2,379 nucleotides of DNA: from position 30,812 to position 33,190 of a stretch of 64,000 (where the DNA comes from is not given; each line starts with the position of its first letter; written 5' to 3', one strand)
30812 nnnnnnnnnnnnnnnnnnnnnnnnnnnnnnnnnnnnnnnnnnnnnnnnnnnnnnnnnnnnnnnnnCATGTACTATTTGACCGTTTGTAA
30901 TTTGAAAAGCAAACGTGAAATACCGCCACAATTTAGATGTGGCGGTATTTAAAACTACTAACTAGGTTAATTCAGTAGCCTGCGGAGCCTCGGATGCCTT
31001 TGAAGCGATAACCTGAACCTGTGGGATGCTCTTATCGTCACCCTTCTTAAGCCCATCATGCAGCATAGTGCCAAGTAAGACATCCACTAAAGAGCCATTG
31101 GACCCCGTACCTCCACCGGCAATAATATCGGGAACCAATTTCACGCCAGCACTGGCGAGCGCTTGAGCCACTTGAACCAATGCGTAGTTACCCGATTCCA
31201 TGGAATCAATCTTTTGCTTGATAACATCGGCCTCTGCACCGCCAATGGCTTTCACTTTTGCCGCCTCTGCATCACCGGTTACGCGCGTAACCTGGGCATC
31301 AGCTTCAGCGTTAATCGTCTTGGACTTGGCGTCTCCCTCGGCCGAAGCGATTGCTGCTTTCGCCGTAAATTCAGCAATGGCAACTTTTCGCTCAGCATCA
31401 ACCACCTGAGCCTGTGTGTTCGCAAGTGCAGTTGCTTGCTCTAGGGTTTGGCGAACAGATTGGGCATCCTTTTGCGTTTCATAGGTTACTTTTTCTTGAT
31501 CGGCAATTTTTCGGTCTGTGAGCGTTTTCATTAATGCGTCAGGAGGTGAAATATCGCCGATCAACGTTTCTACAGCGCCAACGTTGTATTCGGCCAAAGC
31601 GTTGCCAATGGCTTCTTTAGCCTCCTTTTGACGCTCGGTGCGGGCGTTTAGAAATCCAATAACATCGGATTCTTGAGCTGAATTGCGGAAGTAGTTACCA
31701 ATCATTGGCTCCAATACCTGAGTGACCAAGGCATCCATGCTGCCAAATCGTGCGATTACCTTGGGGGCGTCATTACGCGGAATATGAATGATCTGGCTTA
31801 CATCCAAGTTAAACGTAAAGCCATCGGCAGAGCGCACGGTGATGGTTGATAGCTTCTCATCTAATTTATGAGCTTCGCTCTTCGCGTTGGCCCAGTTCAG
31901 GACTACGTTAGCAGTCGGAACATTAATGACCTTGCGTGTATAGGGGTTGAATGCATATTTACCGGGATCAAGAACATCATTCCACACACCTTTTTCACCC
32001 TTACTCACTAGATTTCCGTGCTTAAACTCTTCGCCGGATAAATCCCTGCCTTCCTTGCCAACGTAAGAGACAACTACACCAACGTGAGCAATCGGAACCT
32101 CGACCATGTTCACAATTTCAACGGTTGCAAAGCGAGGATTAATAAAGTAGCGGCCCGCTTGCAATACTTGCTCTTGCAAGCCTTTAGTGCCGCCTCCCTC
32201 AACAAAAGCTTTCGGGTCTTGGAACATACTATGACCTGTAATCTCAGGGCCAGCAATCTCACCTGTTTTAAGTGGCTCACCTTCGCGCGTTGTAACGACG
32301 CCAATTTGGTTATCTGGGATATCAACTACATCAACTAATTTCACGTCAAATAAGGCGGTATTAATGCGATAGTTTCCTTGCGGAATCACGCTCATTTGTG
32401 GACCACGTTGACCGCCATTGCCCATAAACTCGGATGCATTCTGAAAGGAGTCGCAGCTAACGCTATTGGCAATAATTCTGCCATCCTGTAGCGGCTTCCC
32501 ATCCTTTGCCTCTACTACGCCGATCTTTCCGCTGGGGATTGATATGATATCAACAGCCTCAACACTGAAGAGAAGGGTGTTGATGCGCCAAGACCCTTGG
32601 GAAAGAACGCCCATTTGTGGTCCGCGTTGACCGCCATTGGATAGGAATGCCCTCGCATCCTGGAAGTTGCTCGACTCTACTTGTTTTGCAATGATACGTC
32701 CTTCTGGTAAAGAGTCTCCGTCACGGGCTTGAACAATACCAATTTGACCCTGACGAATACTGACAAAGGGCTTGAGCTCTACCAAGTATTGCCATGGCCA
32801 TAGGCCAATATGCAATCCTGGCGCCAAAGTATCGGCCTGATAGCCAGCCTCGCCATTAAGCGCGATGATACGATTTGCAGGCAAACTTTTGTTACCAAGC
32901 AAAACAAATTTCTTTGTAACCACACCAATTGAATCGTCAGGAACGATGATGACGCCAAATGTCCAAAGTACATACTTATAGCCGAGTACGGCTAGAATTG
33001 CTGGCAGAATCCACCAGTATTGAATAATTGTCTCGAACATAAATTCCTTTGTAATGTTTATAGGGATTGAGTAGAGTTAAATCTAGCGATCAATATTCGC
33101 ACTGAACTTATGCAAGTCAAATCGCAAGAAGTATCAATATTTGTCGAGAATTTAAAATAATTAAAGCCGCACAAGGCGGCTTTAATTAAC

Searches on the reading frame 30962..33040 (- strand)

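Call 19: search_protein_families(library=phrogs, proteins=[window:30962-33040:-], max_evalue=0.00001)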
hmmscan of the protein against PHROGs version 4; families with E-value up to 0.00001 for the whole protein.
window:30962-33040:- (692 aa): 1 family
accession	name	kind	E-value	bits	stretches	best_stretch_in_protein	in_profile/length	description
phrog_200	-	other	1.2e-15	58.5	1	345-599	113-318/379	lipoprotein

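Call 21: search_protein_families(library=pfam, proteins=[window:30962-33040:-], max_evalue=0.001)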
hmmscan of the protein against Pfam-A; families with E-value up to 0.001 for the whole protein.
window:30962-33040:- (692 aa): 1 family
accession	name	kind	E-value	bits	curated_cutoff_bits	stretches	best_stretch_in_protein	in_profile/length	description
PF01145.31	Band_7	-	1.9e-25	90.4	23.6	1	318-526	6-166/176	SPFH domain / Band 7 family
